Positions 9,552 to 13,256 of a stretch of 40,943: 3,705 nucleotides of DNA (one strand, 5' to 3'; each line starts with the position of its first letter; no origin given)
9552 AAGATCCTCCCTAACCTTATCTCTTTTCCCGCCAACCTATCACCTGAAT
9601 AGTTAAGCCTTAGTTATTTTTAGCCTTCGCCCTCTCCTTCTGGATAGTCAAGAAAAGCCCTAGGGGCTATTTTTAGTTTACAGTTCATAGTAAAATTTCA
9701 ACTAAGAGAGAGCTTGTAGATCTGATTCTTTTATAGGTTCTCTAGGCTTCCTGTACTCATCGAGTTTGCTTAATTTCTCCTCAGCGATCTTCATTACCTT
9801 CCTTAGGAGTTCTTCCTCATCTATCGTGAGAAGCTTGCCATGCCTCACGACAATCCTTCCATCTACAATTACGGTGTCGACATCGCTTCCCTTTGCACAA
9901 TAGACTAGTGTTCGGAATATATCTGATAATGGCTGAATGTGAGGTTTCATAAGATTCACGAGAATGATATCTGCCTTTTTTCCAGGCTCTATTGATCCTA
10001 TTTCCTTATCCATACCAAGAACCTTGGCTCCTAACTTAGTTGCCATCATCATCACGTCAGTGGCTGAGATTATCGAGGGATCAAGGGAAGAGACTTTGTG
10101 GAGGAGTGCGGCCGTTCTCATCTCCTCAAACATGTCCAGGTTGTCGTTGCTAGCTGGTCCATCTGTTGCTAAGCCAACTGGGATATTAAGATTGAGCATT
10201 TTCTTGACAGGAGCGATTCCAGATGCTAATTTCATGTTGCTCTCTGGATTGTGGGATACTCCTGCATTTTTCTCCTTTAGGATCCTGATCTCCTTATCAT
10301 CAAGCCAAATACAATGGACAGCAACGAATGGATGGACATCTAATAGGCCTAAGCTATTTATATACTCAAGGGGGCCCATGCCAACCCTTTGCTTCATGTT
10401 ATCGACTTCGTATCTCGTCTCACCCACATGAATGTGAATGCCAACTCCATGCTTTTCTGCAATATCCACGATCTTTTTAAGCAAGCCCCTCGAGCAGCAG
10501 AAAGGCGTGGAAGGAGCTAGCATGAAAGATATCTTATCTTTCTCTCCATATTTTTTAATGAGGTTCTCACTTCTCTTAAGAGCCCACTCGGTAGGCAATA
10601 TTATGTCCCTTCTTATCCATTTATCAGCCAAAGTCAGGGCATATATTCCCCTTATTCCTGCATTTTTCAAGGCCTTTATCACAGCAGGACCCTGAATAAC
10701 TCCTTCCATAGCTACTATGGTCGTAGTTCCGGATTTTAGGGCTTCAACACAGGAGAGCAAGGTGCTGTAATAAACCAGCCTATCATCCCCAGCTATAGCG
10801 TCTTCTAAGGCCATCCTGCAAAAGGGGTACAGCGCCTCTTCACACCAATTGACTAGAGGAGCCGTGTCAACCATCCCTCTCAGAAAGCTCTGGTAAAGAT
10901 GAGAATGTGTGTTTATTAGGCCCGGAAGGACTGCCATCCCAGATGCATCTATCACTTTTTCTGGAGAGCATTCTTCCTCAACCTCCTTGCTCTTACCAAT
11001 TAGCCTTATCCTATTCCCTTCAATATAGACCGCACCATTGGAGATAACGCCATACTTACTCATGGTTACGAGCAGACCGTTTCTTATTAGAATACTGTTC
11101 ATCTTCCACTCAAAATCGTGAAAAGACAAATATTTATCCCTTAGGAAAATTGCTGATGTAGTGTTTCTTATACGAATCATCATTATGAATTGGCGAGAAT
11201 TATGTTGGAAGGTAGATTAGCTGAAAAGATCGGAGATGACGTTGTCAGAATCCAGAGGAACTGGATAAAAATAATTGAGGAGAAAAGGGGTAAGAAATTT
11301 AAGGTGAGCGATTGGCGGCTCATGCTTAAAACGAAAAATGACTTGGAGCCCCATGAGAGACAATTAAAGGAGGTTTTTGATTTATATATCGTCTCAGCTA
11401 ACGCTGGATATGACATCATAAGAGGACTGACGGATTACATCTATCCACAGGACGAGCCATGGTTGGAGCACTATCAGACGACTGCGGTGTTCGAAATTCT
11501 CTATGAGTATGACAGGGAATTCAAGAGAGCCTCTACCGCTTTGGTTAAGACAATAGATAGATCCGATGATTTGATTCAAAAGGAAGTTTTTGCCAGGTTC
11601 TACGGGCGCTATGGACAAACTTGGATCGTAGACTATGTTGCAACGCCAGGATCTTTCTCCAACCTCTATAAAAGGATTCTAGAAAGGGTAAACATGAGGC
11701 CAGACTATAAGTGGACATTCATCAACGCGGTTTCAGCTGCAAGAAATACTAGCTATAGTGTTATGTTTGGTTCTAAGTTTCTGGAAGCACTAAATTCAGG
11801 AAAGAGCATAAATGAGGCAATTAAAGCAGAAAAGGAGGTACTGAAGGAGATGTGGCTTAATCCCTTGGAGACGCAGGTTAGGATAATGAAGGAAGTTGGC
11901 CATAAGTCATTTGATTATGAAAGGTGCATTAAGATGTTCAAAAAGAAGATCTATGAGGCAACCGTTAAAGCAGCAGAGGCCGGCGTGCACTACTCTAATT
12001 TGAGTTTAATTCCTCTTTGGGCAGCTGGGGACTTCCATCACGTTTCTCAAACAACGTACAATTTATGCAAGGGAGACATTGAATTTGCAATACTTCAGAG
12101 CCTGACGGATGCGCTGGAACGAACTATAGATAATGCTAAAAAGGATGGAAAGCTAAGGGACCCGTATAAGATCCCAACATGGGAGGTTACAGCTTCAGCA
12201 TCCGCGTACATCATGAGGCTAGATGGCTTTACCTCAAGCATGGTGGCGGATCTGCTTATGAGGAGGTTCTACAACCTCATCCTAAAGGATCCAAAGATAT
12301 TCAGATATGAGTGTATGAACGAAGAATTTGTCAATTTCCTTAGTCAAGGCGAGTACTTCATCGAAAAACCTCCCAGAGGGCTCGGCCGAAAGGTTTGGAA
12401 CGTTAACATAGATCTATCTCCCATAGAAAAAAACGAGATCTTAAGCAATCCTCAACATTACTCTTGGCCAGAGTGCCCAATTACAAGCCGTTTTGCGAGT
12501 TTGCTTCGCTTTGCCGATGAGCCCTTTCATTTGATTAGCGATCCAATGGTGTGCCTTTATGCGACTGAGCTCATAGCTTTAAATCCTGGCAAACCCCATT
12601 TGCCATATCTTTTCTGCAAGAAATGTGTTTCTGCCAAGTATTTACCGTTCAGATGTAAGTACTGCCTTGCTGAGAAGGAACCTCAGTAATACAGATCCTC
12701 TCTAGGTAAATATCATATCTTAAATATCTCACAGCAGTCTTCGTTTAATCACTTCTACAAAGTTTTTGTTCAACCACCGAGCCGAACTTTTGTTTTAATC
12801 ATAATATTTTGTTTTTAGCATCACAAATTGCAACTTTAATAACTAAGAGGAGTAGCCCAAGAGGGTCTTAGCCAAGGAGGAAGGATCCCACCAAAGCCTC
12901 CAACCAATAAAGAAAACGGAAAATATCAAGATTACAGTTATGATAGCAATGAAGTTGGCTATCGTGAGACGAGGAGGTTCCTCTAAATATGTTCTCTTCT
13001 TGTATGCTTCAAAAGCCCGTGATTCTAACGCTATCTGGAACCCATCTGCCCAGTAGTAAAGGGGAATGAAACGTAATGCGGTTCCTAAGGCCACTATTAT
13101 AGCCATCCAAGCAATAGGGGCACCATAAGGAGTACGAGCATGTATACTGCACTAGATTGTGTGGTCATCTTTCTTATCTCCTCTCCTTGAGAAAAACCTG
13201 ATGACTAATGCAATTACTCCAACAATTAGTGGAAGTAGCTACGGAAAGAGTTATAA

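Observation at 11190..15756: Uncharacterised cluster: 499-aa Zn-ribbon protein, Mch homolog and atypical M19 dipeptidase-like enzyme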

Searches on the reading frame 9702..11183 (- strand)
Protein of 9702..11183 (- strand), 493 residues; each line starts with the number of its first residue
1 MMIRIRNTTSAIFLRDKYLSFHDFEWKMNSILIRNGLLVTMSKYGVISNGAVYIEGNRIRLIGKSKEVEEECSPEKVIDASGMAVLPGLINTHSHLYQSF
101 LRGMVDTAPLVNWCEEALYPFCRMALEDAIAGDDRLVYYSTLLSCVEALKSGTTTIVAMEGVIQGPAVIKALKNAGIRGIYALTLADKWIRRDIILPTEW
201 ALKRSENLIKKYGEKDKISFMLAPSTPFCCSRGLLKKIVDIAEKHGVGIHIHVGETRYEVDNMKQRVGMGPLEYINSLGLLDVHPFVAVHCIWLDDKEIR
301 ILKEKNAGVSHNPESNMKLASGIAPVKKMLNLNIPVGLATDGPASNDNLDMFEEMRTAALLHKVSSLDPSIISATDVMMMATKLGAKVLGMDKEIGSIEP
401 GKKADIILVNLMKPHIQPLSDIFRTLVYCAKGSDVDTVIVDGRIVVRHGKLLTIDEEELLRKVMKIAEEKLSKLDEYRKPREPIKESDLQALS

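Call 3: search_protein_families(library=pfam, proteins=[window:9702-11183:-], max_evalue=0.01)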
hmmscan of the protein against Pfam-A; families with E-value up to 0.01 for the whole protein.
window:9702-11183:- (493 aa): 2 families
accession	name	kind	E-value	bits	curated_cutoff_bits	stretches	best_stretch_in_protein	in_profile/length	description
PF01979.26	Amidohydro_1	-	1.8e-70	238.3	25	1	85-445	2-345/345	Amidohydrolase family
PF07969.17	Amidohydro_3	-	7.9e-21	75.5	29.7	2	232-446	261-472/472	Amidohydrolase family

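Call 4: search_protein_families(library=ncbifam, proteins=[window:9702-11183:-], max_evalue=0.01)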
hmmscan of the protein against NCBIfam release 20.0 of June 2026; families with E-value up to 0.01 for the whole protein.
window:9702-11183:- (493 aa): 69 families (the best 25 are shown)
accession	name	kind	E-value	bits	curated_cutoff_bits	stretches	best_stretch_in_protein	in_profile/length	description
NF004701.0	PRK06038.1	equivalog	1.3e-128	429.4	609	1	27-473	2-429/432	N-ethylammeline chlorohydrolase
NF005557.0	PRK07228.1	equivalog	1.1e-119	400.1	522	1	30-473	2-440/445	5'-deoxyadenosine deaminase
NF006252.0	PRK08393.1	equivalog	5.2e-110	368.4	617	1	30-469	2-422/424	N-ethylammeline chlorohydrolase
NF006549.0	PRK09045.1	equivalog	1.2e-101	340.6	540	1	31-467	10-436/444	TRZ/ATZ family hydrolase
NF004995.0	PRK06380.1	subfamily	7.8e-87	292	567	1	30-460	2-413/418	metal-dependent hydrolase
NF006055.0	PRK08203.1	equivalog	1.1e-85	287.9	532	1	29-469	5-449/455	8-oxoguanine deaminase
NF012037.0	PRK15493.1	equivalog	2.2e-83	280.5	779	1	35-460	7-423/435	bifunctional S-methyl-5'-thioadenosine deaminase/S-adenosylhomocysteine deaminase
NF005211.0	PRK06687.1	equivalog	1.3e-77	261.4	703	1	41-455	13-418/419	TRZ/ATZ family protein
TIGR03314.1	Se_ssnA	subfamily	3.6e-72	243.6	455.5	1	31-469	1-436/441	putative selenium metabolism protein SsnA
NF005540.0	PRK07203.1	equivalog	1.2e-71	241.6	444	1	31-475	2-443/444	putative aminohydrolase SsnA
NF006056.0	PRK08204.1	subfamily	2.5e-67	227.6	391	1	28-470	2-440/449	hypothetical protein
NF009059.0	PRK12393.1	equivalog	3.6e-61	207.3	543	2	202-467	186-452/460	amidohydrolase family protein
NF006679.0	PRK09228.1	subfamily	7.5e-47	160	351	1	42-413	24-389/433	guanine deaminase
TIGR02967.1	guan_deamin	equivalog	9.6e-47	159.8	375.4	1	46-414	3-365/401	guanine deaminase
NF004801.0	PRK06151.1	subfamily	2.9e-43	148.4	416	1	214-479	203-471/491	chlorohydrolase family protein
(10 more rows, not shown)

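Call 66: search_solved_structures(query=window:9702-11183:-, max_evalue=1e-30)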
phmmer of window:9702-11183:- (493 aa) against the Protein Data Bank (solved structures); distinct sequences matched with E-value up to 1e-30: 10.
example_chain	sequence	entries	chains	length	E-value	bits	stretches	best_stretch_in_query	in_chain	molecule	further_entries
4f0r_A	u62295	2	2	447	4.3e-66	227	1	39-461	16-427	5-methylthioadenosine/S-adenosylhomocysteine deaminase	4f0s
3hpa_A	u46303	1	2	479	1.6e-63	218.5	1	31-462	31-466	AMIDOHYDROLASE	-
3lnp_A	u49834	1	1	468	1.3e-61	212.2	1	75-462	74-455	Amidohydrolase family Protein OLEI01672_1_465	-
4dyk_A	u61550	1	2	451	5.9e-57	196.9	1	40-464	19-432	AMIDOHYDROLASE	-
4gbd_A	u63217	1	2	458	6.6e-57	196.7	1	39-463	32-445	Putative uncharacterized protein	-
4v1x_A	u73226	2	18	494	6.9e-57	196.7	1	246-458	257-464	ATRAZINE CHLOROHYDROLASE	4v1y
4dzh_A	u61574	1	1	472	1.9e-54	188.6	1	31-460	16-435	AMIDOHYDROLASE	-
7ww2_A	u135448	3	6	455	8e-54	186.6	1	30-462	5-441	8-oxoguanine deaminase | Hydroxydechloroatrazine ethylaminohydrolase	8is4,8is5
1p1m_A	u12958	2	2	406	3.5e-47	164.7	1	77-470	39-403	Hypothetical protein TM0936 | Uncharacterized protein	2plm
1j6p_A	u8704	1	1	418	3.7e-47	164.6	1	77-470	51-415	METAL-DEPENDENT HYDROLASE OF CYTOSINEDEMANIASE/CHLOROHYDROLASE FAMILY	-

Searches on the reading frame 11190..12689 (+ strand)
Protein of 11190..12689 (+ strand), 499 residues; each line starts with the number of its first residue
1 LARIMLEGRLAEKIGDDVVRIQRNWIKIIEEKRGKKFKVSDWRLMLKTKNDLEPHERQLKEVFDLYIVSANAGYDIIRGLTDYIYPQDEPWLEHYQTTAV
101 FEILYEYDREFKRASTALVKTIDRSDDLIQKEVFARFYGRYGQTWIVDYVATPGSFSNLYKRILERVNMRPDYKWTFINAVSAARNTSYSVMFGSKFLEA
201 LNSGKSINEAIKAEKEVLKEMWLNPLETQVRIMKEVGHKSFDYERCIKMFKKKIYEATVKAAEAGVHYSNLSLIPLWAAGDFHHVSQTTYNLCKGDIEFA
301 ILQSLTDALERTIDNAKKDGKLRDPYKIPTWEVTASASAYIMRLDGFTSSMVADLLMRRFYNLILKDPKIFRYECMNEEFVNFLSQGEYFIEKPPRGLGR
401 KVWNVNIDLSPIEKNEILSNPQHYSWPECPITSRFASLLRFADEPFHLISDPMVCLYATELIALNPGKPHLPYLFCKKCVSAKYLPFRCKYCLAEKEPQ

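Call 3: search_protein_families(library=pfam, proteins=[window:11190-12689:+], max_evalue=0.01)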
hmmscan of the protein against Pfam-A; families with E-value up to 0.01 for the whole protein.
window:11190-12689:+ (499 aa): 1 family
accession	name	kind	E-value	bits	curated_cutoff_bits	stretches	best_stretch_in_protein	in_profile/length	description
PF09959.14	DUF2193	-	4.5e-134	448.1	25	1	10-494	3-494/498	Uncharacterized protein conserved in archaea (DUF2193)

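Call 4: search_protein_families(library=ncbifam, proteins=[window:11190-12689:+], max_evalue=0.01)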
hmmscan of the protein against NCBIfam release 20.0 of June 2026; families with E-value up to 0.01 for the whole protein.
window:11190-12689:+ (499 aa): 0 families

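Call 51: find_homologous_proteins(query=window:11190-12689:+, max_evalue=1e-10)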
Query window:11190-12689:+ (499 aa): 20 proteins with E <= 1e-10 among 8000 candidates.
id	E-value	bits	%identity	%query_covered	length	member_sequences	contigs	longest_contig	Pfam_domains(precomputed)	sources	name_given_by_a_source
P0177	0.0e+0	1094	95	99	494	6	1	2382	PF09959.16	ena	-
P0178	3.4e-261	885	74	99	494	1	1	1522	PF09959.16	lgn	-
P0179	1.1e-250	850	72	98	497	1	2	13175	PF09959.16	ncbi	ncbi:MAG: DUF2193 family protein [Candidatus Bathyarchaeia archaeon]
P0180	3.1e-250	849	72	98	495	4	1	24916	PF09959.16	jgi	jgi:hypothetical protein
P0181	1.1e-247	841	69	98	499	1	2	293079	PF09959.16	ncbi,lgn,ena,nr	ncbi:DUF2193 family protein [Candidatus Bathyarchaeota archaeon]|nr:DUF2193 family protein [Candidat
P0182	1.5e-247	840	70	98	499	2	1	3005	PF09959.16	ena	-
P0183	1.7e-242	823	69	98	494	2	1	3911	PF09959.16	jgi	jgi:hypothetical protein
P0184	1.1e-241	821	68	99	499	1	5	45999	PF09959.16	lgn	-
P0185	9.7e-236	801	65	99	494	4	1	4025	PF09959.16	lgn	-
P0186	2.8e-234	796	65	98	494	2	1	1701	PF09959.16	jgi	-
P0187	2.2e-233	793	65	99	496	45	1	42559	PF09959.16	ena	-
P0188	4.0e-230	783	66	98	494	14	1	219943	PF09959.16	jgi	jgi:hypothetical protein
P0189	1.8e-229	780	66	98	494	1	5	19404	PF09959.16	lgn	-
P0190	1.6e-222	758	69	91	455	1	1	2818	PF09959.16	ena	-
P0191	2.8e-220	750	63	99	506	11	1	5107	PF09959.16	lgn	-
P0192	6.3e-219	746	63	98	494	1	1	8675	PF09959.16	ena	-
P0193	1.5e-216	738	63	98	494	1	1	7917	PF09959.16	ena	-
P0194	6.4e-173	594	54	98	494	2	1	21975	PF09959.16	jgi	jgi:hypothetical protein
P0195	7.5e-146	505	69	61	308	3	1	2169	PF09959.16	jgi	-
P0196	3.0e-142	493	47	98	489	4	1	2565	PF09959.16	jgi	jgi:hypothetical protein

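Call 63: predict_structure(alignment_id=A2)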
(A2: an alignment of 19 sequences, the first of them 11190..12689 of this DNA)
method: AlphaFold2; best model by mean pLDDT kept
length: 499 residues; sequences in the alignment: 19
mean_pLDDT: 84.8   pTM: 0.88
mean pLDDT of the five models: 84.8, 83.9, 82.0, 81.6, 80.3
residues with pLDDT >= 90: 269; 70-90: 148; 50-70: 58; < 50: 24
segments of 3 or more residues with pLDDT < 50: 1-3, 142-146, 372-374, 473-475, 493-499
pLDDT, mean of each block of 10 residues (from residue 1): 62 96 91 86 92 95 98 94 85 87 97 97 95 73 49 77 90 87 82 87 93 96 95 90 95 98 96 88 73 88 96 96 92 94 90 78 67 59 88 93 96 93 71 82 71 90 93 56 58 42
secondary structure, 60 per line:
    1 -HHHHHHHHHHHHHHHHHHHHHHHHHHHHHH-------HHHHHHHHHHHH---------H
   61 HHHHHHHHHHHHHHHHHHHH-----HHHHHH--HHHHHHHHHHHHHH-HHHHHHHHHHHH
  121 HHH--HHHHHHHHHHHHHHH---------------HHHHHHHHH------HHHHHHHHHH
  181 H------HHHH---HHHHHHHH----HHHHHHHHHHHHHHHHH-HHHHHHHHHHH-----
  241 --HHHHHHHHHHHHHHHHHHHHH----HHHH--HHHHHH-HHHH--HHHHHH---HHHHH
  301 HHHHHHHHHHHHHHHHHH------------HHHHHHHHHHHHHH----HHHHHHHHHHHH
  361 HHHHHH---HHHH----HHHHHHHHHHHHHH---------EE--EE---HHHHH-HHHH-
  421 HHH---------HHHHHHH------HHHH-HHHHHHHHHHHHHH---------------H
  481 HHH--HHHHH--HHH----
elements in order: H2-31 H39-50 H60-80 H86-91 H94-107 H109-123 H126-140 H156-164 H171-181 H188-191 H195-202 H207-223 H225-235 H243-263 H268-271 H274-279 H281-284 H287-292 H296-318 H331-344 H349-366 H370-373 H378-391 H410-414 H416-419 H433-439 H446-449 H451-464 H480-483 H486-490

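Call 65: fold_search(model_id=the predicted structure, library=pdb)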
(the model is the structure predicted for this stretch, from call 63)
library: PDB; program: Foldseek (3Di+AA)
matches with E <= 10: 195; with E <= 0.001: 0
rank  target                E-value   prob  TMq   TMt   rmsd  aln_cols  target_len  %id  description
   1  8thj_A                2.0e-01  0.09  0.10  0.09  24.6       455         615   13  Cryo-EM structure of the Tripartite ATP-independent Periplasmic (TRAP) transporter SiaQM from Haemophilus influenzae ( (released 2023-11-22)
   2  4ky0_B                2.3e-01  0.09  0.12  0.13  21.2       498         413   10  Crystal structure of a substrate-free glutamate transporter homologue from Thermococcus kodakarensis (released 2013-09-11)
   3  4p19_C                2.6e-01  0.07  0.11  0.12  23.4       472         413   11  Closed, apo inward-facing state of the glutamate transporter homologue GltPh (released 2014-06-04)
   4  5mz6_1                3.0e-01  0.08  0.13  0.08  24.8       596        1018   12  Cryo-EM structure of a Separase-Securin complex from Caenorhabditis elegans at 3.8 A resolution (released 2017-03-08)
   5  6xz9_A                3.8e-01  0.10  0.15  0.16  22.0       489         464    9  Structure of aldosterone synthase (CYP11B2) in complex with 5-chloro-3,3-dimethyl-2-[5-[1-(1-methylpyrazole-4-carbonyl (released 2020-06-24)
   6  7duw_A                3.9e-01  0.07  0.12  0.09  23.8       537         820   11  Cryo-EM structure of the multiple peptide resistance factor (MprF) loaded with two lysyl-phosphatidylglycerol molecule (released 2021-04-21)
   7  4p19_B                4.9e-01  0.06  0.11  0.12  23.9       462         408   11  Closed, apo inward-facing state of the glutamate transporter homologue GltPh (released 2014-06-04)
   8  3gi8_C                5.1e-01  0.10  0.12  0.14  20.1       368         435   12  Crystal Structure of ApcT K158A Transporter Bound to 7F11 Monoclonal Fab Fragment (released 2009-08-18)
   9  4p19_A                5.3e-01  0.06  0.11  0.12  23.4       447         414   14  Closed, apo inward-facing state of the glutamate transporter homologue GltPh (released 2014-06-04)
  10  8b37_B                7.2e-01  0.05  0.12  0.10  23.3       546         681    9  Crystal structure of Pyrobaculum aerophilum potassium-independent proton pumping membrane integral pyrophosphatase in  (released 2024-01-17)
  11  8thi_A                8.9e-01  0.04  0.10  0.09  24.0       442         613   13  Cryo-EM structure of the Tripartite ATP-independent Periplasmic (TRAP) transporter SiaQM from Haemophilus influenzae ( (released 2023-11-22)
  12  3gi9_C                9.7e-01  0.08  0.12  0.14  20.1       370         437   10  Crystal Structure of ApcT Transporter Bound to 7F11 Monoclonal Fab Fragment (released 2009-08-18)
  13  5y50                  9.7e-01  0.04  0.11  0.12  21.2       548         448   10  Crystal structure of eukaryotic MATE transporter AtDTX14 (released 2017-12-06)
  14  4k1c_B                1.1e+00  0.09  0.14  0.17  17.1       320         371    9  VCX1 Calcium/Proton Exchanger (released 2013-05-08)
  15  6r7r_C                1.1e+00  0.05  0.12  0.14  21.8       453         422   12  Crystal structure of the glutamate transporter homologue GltTk in complex with D-aspartate (released 2019-04-17)
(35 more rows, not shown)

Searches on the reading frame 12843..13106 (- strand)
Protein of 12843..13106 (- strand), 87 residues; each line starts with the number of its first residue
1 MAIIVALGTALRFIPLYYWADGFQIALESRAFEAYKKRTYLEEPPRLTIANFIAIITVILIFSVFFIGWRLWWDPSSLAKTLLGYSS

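Call 3: search_protein_families(library=pfam, proteins=[window:12843-13106:-], max_evalue=0.01)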
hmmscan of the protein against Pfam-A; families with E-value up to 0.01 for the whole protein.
window:12843-13106:- (87 aa): 0 families

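Call 4: search_protein_families(library=ncbifam, proteins=[window:12843-13106:-], max_evalue=0.01)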
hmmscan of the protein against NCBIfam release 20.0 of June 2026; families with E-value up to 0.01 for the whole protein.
window:12843-13106:- (87 aa): 1 family
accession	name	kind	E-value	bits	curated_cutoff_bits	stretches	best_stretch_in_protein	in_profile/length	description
NF040594.1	CPBP_fam_MrtC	equivalog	0.00059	19.6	195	1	49-77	76-104/221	myxosortase MrtC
